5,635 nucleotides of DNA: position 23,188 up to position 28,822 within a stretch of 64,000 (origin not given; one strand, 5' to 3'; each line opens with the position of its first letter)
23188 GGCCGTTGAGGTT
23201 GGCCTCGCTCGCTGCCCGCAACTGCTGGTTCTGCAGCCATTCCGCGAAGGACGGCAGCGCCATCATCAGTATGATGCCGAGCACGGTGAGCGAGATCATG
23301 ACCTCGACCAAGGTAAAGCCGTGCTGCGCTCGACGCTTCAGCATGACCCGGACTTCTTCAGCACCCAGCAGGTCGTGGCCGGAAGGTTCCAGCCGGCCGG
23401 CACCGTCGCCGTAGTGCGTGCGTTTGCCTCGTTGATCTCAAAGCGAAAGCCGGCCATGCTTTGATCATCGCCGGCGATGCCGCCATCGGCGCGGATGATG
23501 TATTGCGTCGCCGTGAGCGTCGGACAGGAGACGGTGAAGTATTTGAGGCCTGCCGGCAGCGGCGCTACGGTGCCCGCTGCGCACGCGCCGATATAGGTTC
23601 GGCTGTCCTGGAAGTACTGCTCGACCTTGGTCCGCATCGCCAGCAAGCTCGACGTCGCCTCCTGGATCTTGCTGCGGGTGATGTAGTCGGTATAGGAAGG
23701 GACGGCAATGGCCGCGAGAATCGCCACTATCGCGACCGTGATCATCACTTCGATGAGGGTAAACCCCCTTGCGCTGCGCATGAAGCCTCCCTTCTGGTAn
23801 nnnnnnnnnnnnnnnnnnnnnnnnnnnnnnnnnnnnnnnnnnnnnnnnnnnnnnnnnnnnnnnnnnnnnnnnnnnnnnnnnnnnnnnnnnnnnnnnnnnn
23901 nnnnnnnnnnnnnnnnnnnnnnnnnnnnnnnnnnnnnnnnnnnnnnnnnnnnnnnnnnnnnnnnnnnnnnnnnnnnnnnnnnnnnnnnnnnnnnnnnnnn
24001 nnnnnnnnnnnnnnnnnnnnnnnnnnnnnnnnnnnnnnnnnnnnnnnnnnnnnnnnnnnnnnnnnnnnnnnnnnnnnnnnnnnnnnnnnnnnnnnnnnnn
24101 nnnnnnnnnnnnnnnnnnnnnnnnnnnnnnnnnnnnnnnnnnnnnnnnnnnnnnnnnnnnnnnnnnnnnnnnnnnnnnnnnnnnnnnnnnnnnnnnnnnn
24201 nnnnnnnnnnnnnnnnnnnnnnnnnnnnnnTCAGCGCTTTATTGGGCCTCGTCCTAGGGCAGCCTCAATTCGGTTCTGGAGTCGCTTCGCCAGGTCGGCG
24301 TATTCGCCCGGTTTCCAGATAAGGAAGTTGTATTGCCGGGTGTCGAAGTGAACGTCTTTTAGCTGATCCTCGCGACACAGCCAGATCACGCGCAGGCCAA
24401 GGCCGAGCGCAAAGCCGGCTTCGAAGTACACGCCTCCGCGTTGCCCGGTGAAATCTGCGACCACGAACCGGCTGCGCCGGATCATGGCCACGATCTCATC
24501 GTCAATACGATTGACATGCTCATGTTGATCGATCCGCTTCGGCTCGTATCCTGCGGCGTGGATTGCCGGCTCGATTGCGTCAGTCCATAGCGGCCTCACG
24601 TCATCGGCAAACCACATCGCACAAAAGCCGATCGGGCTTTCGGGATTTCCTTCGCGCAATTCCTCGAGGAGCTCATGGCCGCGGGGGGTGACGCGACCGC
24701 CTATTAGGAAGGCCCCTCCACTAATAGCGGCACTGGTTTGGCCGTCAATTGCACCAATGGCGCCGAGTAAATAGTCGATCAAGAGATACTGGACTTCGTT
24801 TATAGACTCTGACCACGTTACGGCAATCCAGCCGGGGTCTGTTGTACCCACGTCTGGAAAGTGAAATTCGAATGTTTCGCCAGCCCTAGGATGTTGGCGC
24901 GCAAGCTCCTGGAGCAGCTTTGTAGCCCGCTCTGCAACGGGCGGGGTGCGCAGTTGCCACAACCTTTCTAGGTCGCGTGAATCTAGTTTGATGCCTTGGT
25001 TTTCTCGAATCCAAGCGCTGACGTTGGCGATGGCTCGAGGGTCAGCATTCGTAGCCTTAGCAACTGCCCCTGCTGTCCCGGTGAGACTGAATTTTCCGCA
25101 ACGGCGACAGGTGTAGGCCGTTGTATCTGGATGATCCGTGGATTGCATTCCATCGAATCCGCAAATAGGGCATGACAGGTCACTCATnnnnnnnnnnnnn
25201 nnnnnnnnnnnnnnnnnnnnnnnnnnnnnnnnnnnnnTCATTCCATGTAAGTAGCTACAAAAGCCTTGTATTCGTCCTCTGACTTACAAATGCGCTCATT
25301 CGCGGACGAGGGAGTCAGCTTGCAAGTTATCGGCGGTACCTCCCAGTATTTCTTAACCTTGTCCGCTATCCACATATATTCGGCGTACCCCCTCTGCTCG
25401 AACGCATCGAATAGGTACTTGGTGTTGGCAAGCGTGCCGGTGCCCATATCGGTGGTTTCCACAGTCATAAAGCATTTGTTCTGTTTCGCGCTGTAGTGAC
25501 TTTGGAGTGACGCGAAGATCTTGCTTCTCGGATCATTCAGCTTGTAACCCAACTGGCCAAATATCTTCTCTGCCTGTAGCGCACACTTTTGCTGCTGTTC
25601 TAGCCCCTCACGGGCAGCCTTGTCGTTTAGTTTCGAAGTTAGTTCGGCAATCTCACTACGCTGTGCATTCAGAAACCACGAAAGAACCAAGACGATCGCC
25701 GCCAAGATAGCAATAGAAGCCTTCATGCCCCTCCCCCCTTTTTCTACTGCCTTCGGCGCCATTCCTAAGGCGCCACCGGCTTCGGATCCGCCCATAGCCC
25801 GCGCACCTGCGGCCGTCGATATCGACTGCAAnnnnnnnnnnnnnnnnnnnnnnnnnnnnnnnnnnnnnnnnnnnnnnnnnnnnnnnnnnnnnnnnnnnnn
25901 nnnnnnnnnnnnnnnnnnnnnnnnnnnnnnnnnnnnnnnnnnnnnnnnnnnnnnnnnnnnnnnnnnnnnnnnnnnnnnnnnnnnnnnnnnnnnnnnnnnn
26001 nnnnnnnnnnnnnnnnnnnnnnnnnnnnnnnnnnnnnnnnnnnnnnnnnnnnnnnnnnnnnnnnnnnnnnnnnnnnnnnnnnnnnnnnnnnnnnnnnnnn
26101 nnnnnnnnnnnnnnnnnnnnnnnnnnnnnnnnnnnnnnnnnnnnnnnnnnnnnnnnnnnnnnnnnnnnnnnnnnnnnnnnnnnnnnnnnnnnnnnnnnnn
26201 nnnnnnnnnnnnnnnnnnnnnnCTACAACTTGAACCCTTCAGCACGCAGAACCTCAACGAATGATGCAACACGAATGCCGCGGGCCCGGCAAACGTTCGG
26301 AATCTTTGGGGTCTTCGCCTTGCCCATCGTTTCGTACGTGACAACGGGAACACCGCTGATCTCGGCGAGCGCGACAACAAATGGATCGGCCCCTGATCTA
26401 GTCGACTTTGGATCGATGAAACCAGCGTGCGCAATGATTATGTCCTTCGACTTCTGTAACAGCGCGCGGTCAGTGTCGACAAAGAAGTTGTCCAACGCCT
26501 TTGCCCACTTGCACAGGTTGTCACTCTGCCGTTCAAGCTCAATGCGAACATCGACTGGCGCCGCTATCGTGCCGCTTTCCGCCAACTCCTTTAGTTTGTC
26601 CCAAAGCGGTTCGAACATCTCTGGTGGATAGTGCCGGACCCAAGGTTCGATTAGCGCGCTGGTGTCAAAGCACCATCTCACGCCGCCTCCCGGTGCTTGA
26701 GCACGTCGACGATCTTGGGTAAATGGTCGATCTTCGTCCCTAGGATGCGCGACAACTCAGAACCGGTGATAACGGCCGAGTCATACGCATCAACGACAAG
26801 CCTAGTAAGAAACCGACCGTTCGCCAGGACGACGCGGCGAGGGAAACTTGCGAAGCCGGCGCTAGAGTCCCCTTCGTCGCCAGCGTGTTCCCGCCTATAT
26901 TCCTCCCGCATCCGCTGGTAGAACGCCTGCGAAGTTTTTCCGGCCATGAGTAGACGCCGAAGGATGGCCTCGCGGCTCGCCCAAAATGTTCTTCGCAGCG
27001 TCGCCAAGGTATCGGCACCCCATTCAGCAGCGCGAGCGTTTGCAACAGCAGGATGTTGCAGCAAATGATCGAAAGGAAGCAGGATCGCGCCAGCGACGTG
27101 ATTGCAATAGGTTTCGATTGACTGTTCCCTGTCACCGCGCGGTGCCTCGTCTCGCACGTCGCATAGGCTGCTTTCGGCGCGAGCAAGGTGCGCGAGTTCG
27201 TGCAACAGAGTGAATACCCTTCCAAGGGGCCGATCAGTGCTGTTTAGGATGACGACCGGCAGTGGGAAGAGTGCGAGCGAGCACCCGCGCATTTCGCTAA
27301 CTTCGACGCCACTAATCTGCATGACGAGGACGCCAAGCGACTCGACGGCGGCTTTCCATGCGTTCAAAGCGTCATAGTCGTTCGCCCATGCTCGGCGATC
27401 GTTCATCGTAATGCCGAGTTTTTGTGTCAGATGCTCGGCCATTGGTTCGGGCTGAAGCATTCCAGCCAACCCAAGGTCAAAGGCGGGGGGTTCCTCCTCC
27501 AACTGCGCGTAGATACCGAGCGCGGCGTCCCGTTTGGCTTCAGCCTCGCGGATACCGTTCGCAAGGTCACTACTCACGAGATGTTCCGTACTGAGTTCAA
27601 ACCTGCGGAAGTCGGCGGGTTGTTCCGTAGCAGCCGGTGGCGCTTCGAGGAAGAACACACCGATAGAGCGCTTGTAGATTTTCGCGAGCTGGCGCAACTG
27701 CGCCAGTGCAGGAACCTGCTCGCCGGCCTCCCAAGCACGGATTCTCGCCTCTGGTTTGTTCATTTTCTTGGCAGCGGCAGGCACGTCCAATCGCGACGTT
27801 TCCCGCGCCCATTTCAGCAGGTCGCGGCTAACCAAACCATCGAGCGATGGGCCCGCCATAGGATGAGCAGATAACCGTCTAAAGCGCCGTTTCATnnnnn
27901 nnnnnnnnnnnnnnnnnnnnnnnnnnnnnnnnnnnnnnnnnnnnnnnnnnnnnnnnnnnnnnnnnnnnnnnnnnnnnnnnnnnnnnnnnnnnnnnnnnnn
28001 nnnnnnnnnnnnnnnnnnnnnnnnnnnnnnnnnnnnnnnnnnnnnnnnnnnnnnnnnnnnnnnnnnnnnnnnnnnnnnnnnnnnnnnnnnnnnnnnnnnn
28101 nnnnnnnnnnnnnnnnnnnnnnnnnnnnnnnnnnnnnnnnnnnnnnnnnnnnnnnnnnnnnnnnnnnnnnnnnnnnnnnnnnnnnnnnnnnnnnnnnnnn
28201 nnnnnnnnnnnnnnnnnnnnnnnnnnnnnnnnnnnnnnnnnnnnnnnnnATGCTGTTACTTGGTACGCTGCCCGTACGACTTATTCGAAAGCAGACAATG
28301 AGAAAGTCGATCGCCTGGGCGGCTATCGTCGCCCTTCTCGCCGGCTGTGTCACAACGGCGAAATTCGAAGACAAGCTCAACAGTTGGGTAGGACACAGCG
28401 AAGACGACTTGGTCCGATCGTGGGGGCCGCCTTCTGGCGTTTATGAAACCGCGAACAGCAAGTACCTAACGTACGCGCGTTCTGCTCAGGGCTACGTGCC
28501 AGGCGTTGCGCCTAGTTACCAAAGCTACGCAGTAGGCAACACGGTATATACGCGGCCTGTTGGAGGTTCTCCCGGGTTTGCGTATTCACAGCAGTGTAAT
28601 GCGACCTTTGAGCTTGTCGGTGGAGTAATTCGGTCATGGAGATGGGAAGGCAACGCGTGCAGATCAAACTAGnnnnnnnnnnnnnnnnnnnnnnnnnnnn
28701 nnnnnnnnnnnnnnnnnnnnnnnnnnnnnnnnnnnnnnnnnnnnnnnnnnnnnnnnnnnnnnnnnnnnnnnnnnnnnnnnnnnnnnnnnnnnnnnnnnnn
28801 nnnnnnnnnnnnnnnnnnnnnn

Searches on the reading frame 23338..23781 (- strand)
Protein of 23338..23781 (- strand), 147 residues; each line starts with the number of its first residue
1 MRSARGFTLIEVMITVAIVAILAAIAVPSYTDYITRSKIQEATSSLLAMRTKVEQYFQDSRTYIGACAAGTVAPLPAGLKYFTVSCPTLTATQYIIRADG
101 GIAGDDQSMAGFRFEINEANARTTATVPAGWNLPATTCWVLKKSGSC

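Call 8: search_protein_families(library=pfam, proteins=[window:23338-23781:-], max_evalue=0.01)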
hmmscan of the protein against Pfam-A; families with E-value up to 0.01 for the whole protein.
window:23338-23781:- (147 aa): 2 families
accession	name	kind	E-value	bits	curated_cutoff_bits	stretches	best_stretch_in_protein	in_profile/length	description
PF16732.10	ComP_DUS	-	5.9e-10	40.3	27.3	1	28-99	1-73/87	Type IV minor pilin ComP, DNA uptake sequence receptor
PF07963.17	N_methyl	-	2.7e-09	36.7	21.2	1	1-27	1-27/27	Prokaryotic N-terminal methylation motif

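Call 63: find_encoding_contigs(protein=window:23338-23781:-, flank=6000, max_places=10)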
Protein window:23338-23781:- (147 aa): 7 contigs read that carry it; 4 places shown.
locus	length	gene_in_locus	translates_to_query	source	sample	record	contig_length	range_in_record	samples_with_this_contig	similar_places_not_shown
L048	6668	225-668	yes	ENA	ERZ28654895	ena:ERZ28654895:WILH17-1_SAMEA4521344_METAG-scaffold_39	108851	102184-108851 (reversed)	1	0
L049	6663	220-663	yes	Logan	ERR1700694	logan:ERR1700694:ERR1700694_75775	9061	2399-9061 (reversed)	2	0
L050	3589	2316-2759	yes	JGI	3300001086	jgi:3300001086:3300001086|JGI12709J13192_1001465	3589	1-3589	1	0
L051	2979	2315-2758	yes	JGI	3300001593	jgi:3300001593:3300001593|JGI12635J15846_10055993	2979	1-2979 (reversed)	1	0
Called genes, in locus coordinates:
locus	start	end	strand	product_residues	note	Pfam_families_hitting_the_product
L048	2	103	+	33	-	?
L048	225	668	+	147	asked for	PF07963:N_methyl, PF16732:ComP_DUS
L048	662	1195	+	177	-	PF07963:N_methyl, PF12019:GspH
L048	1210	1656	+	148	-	-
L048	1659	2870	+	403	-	PF16074:PilW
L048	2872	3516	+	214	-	-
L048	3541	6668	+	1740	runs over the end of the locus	PF05567:T4P_PilY1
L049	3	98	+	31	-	?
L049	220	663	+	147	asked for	PF07963:N_methyl, PF16732:ComP_DUS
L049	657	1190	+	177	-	PF07963:N_methyl, PF12019:GspH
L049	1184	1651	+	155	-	-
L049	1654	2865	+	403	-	PF16074:PilW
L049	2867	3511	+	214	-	-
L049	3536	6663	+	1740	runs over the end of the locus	PF05567:T4P_PilY1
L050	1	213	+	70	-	?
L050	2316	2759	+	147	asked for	PF07963:N_methyl, PF16732:ComP_DUS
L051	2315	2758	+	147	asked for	PF07963:N_methyl, PF16732:ComP_DUS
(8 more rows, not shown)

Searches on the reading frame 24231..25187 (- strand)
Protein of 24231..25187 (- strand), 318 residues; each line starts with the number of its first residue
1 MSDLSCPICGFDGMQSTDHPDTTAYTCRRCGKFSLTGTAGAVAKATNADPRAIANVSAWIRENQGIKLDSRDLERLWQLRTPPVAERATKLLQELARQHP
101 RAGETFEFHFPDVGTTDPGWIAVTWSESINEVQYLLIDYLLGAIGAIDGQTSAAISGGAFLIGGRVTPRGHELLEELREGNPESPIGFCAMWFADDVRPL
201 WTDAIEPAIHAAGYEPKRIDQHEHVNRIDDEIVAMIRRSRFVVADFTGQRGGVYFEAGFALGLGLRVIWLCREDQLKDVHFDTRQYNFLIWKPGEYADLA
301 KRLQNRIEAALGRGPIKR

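Call 8: search_protein_families(library=pfam, proteins=[window:24231-25187:-], max_evalue=0.01)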
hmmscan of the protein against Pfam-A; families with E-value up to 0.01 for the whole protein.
window:24231-25187:- (318 aa): 1 family
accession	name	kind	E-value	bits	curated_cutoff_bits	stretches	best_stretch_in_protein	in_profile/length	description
PF05014.21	Nuc_deoxyrib_tr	-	2.7e-05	24.7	28.8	1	203-275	30-101/117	Nucleoside 2-deoxyribosyltransferase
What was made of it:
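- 24231..25187 (-): Cargo: 318-aa protein with an N-terminal zinc ribbon and a C-terminal TIR-like or nucleoside-deoxyribosyltransferase-like domain. Pfam PF05014 is below its cut-off (call 8).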

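Call 51: search_protein_families(library=padloc, proteins=[window:24231-25187:-], max_evalue=0.01)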
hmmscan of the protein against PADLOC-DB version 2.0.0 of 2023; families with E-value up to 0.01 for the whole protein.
window:24231-25187:- (318 aa): 1 family
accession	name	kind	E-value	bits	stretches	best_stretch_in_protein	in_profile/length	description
PDLC00733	Effector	-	1.4e-13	48.5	1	197-314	259-378/388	TIR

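Call 52: search_protein_families(library=phrogs, proteins=[window:24231-25187:-], max_evalue=0.01)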
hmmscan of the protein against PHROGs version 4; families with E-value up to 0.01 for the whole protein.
window:24231-25187:- (318 aa): 3 families
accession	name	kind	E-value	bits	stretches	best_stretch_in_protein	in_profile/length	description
phrog_16139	-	unknown function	5.4e-37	128.5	1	165-309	180-320/323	-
phrog_3634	-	unknown function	2.1e-13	51.4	1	203-307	29-132/237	-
phrog_26406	-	unknown function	0.00015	22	1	226-278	247-299/343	-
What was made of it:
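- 24231..25187 (-): PADLOC TIR effector, E = 1.4e-13 (call 51). phrog_16139, E = 5e-37 (call 52).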

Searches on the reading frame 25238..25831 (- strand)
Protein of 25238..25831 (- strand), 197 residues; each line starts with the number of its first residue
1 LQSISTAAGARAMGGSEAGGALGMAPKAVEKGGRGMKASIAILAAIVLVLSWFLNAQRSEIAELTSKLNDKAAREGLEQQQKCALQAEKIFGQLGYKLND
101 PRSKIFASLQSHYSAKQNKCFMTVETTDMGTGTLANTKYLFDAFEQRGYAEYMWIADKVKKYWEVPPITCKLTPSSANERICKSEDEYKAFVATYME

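Call 8: search_protein_families(library=pfam, proteins=[window:25238-25831:-], max_evalue=0.01)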
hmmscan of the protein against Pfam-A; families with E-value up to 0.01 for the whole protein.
window:25238-25831:- (197 aa): 0 families

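Call 51: search_protein_families(library=padloc, proteins=[window:25238-25831:-], max_evalue=0.01)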
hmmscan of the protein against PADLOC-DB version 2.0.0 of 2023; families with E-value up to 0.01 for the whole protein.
window:25238-25831:- (197 aa): 0 families

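Call 52: search_protein_families(library=phrogs, proteins=[window:25238-25831:-], max_evalue=0.01)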
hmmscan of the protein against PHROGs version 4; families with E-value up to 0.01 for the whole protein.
window:25238-25831:- (197 aa): 0 families
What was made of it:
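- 25238..25831 (-): Cargo: hypothetical membrane-anchored protein (called as 162-185 aa in other assemblies). No family hit (calls 8, 51, 52).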

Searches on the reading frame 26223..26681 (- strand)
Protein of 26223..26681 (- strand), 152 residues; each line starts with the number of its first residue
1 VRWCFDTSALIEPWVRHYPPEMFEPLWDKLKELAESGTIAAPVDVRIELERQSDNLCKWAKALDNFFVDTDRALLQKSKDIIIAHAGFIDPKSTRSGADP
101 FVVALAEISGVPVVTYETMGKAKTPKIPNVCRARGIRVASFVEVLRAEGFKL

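Call 8: search_protein_families(library=pfam, proteins=[window:26223-26681:-], max_evalue=0.01)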
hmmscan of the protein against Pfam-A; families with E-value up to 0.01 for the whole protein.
window:26223-26681:- (152 aa): 1 family
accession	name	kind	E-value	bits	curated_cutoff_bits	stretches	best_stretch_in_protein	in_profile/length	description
PF14367.12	DUF4411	-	1.2e-33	116.6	23.5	1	3-151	1-158/159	Domain of unknown function (DUF4411)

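Call 51: search_protein_families(library=padloc, proteins=[window:26223-26681:-], max_evalue=0.01)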
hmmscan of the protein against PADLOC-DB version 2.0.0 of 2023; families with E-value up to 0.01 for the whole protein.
window:26223-26681:- (152 aa): 0 families

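Call 52: search_protein_families(library=phrogs, proteins=[window:26223-26681:-], max_evalue=0.01)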
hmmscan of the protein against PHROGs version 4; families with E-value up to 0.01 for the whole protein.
window:26223-26681:- (152 aa): 1 family
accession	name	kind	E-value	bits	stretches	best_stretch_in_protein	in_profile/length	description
phrog_11126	-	unknown function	7.9e-21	75.6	1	1-151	2-162/167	-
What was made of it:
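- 26223..26681 (-): Cargo: DUF4411 (PIN-like) protein, probable toxin partner of the next gene. Pfam PF14367, E = 1.2e-33 (call 8). phrog_11126 (call 52).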

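Call 62: find_encoding_contigs(protein=window:26223-26681:-, flank=10000, max_places=10)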
Protein window:26223-26681:- (152 aa): 5 contigs read that carry it; 2 places shown.
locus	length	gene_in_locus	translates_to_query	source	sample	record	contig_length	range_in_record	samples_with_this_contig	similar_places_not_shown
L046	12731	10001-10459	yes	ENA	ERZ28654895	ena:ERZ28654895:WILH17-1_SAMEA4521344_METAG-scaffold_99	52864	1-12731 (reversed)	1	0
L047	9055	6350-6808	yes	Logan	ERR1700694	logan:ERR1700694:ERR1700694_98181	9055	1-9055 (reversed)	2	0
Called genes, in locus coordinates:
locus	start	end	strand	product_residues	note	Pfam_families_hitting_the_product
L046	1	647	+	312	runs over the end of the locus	PF00561:Abhydrolase_1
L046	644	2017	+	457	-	PF02878:PGM_PMM_I, PF02879:PGM_PMM_II, PF02880:PGM_PMM_III, PF00408:PGM_PMM_IV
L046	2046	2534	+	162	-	PF00255:GSHPx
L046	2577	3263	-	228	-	PF03009:GDPD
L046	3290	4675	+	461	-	PF01425:Amidase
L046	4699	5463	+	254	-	PF03099:BPL_LplA_LipB, PF16917:BPL_LplA_LipB_2 (weak), PF02237:BPL_C (faint)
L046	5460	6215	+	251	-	PF03309:Pan_kinase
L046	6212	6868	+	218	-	PF05036:SPOR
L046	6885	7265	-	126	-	PF00072:Response_reg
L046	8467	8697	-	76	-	-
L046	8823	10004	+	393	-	PF06114:Peptidase_M78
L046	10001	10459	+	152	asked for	PF14367:DUF4411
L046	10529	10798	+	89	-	-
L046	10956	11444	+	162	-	-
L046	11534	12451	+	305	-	-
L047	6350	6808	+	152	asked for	PF14367:DUF4411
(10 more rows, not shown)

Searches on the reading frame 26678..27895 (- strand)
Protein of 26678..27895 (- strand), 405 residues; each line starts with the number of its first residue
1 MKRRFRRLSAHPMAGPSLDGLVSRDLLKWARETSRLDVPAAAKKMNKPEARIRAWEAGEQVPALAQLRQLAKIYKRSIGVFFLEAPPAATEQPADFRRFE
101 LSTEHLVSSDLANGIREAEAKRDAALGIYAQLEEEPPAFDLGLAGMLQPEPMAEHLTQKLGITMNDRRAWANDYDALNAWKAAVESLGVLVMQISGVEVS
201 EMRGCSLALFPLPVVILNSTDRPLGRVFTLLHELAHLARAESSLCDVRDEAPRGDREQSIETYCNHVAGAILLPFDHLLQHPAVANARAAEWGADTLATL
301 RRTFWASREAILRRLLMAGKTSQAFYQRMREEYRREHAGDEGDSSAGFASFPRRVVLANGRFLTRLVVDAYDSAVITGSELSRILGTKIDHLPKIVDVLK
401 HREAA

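Call 8: search_protein_families(library=pfam, proteins=[window:26678-27895:-], max_evalue=0.01)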
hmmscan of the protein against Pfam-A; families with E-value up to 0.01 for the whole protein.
window:26678-27895:- (405 aa): 3 families
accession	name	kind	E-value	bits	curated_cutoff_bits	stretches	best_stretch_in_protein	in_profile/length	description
PF06114.19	Peptidase_M78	-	1e-08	35.4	22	1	212-315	28-122/123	IrrE N-terminal-like domain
PF13560.12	HTH_31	-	0.0001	23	27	1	26-75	5-55/64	Helix-turn-helix domain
PF01381.28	HTH_3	-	0.00024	21.5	23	1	40-79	14-53/55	Helix-turn-helix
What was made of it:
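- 26678..27895 (-): Cargo: HTH plus ImmA/IrrE metallopeptidase protein (RmrA-like). Pfam Peptidase_M78 and HTH (call 8).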

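Call 10: find_encoding_contigs(protein=window:26678-27895:-, flank=10000, max_places=10)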
Protein window:26678-27895:- (405 aa): no gene with exactly this product is on record in the collection.
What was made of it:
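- Tried and rejected: Not on record, because gene callers use a later start (call 10).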

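Call 51: search_protein_families(library=padloc, proteins=[window:26678-27895:-], max_evalue=0.01)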
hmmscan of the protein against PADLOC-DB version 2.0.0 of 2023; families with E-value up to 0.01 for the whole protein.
window:26678-27895:- (405 aa): 13 families
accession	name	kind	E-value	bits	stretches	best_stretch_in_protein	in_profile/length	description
PDLC03949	RmrA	-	3.6e-12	43.8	1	26-332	6-279/363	-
PDLC03948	RmrA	-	9.1e-11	39.3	1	25-334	11-305/397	-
PDLC03943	RmrA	-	4.1e-10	37.3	1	27-327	7-281/370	-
PDLC04141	capP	-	4.5e-10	37.4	1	214-324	55-159/242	capP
PDLC03954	RmrA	-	4.9e-10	36.9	2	26-98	14-86/380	-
PDLC03952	RmrA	-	4e-08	30.5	1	27-278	27-269/395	-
PDLC03951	RmrA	-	3.6e-07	27.5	1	27-280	13-254/400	-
PDLC03947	RmrA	-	4.1e-06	23.9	1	25-277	14-256/383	-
PDLC03945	RmrA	-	0.00023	18.4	1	213-333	194-313/394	-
PDLC03955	RmrA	-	0.00027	18.3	1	27-332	25-304/371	-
PDLC03956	RmrA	-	0.00043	17.4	1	28-104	14-89/399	-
PDLC03946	RmrA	-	0.00073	16.4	1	24-279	4-234/357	-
PDLC03982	PD-Lambda-2_B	-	0.008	13.5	0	228-288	292-351/402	-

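Call 52: search_protein_families(library=phrogs, proteins=[window:26678-27895:-], max_evalue=0.01)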
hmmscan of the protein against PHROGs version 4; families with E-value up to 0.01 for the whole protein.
window:26678-27895:- (405 aa): 2 families
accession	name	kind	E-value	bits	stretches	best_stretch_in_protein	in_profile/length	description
phrog_2439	-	transcription regulation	4.2e-56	191.4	1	22-395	7-361/367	transcriptional regulator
phrog_1914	-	unknown function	0.0022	18.7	1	215-294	83-153/222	-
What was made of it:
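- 26678..27895 (-): PADLOC RmrA, E = 3.6e-12 (call 51). phrog_2439, E = 4e-56 (call 52).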

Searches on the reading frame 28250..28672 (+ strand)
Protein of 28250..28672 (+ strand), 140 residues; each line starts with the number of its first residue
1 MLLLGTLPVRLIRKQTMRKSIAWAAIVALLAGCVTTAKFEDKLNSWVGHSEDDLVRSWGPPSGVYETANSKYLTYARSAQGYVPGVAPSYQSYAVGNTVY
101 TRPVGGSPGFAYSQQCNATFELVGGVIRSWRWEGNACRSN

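Call 8: search_protein_families(library=pfam, proteins=[window:28250-28672:+], max_evalue=0.01)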
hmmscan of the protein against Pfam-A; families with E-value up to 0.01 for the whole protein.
window:28250-28672:+ (140 aa): 0 families

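Call 51: search_protein_families(library=padloc, proteins=[window:28250-28672:+], max_evalue=0.01)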
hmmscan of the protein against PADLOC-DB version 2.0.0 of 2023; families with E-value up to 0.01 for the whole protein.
window:28250-28672:+ (140 aa): 0 families

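Call 52: search_protein_families(library=phrogs, proteins=[window:28250-28672:+], max_evalue=0.01)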
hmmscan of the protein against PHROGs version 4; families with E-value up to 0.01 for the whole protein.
window:28250-28672:+ (140 aa): 1 family
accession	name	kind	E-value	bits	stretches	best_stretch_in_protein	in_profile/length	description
phrog_3716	-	unknown function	6.3e-12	46.9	1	29-138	2-115/116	-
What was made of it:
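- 28250..28672 (+): Cargo: lipoprotein-like protein (LAGC lipobox). phrog_3716, E = 6e-12 (call 52).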
